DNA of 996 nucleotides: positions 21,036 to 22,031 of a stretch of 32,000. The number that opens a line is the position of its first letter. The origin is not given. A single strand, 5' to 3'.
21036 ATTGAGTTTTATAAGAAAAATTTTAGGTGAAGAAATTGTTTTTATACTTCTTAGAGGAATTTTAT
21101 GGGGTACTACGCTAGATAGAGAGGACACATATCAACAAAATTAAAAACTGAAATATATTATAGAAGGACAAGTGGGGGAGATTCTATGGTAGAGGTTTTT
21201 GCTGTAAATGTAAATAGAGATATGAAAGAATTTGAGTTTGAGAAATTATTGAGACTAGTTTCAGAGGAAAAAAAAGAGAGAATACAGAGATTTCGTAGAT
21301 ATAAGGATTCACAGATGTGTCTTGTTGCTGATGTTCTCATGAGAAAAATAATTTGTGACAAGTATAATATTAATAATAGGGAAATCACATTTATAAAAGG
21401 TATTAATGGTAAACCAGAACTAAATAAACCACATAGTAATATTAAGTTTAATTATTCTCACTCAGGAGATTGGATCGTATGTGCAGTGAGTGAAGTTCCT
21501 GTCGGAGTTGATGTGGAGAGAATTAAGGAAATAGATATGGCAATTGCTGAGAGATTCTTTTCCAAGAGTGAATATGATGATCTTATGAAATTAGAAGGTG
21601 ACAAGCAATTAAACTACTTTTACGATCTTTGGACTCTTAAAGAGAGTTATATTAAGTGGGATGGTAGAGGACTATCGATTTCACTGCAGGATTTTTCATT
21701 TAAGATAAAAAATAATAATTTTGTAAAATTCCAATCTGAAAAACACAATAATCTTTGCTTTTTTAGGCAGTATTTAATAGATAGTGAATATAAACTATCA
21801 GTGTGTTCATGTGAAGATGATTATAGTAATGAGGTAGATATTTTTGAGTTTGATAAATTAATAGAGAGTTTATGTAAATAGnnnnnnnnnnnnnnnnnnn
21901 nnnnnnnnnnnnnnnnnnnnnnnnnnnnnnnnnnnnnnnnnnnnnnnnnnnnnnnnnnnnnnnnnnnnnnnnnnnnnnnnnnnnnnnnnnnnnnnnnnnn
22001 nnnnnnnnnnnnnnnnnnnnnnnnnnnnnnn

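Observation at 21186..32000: Orphan prodrug-activated NRPS pathway with its own peptide quorum-sensing module, running off the window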

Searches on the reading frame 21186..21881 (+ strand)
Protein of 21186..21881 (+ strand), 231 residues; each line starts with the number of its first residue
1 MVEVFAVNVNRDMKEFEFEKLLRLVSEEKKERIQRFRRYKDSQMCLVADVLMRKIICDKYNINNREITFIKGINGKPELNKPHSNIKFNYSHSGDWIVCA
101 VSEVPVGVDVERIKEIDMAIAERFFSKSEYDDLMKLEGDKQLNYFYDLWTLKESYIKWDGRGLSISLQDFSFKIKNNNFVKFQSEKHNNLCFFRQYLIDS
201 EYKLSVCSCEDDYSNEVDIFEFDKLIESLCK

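Call 9: search_protein_families(library=pfam, proteins=[window:21186-21881:+], max_evalue=0.01)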
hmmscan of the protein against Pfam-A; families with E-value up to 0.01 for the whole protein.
window:21186-21881:+ (231 aa): 2 families
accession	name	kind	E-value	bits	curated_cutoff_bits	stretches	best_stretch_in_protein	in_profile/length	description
PF01648.25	ACPS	-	1.8e-19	70.3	25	1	105-207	1-111/111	4'-phosphopantetheinyl transferase superfamily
PF22624.1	AASDHPPT_N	-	2.9e-18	66.4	27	1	17-101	9-97/100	4'-phosphopantetheinyl transferase, N-terminal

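Call 10: search_protein_families(library=ncbifam, proteins=[window:21186-21881:+], max_evalue=0.01)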
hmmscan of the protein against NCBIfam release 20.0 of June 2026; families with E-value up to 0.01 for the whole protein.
window:21186-21881:+ (231 aa): 6 families
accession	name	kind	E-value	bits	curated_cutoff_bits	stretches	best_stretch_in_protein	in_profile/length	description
NF042922.1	4PPT_HetI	equivalog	2.8e-27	95.6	370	1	4-190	19-209/235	4'-phosphopantetheinyl transferase HetI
NF047349.1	4PPT_AusB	equivalog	1.9e-26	92.8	225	1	4-210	1-190/205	aureusimine biosynthesis 4'-phosphopantetheinyl transferase AusB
TIGR00556.1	pantethn_trn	domain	3.5e-20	72.4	45.35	1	104-227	3-126/128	phosphopantetheine--protein transferase domain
NF007676.0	PRK10351.1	equivalog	1.2e-14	54.3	174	1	70-160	52-144/195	4'-phosphopantetheinyl transferase AcpT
NF011255.0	PRK14661.1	equivalog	0.0052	16.7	209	0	104-177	3-75/169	holo-[acyl-carrier-protein] synthase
NF011253.0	PRK14659.1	equivalog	0.0062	17.1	156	0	119-181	25-88/123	holo-[acyl-carrier-protein] synthase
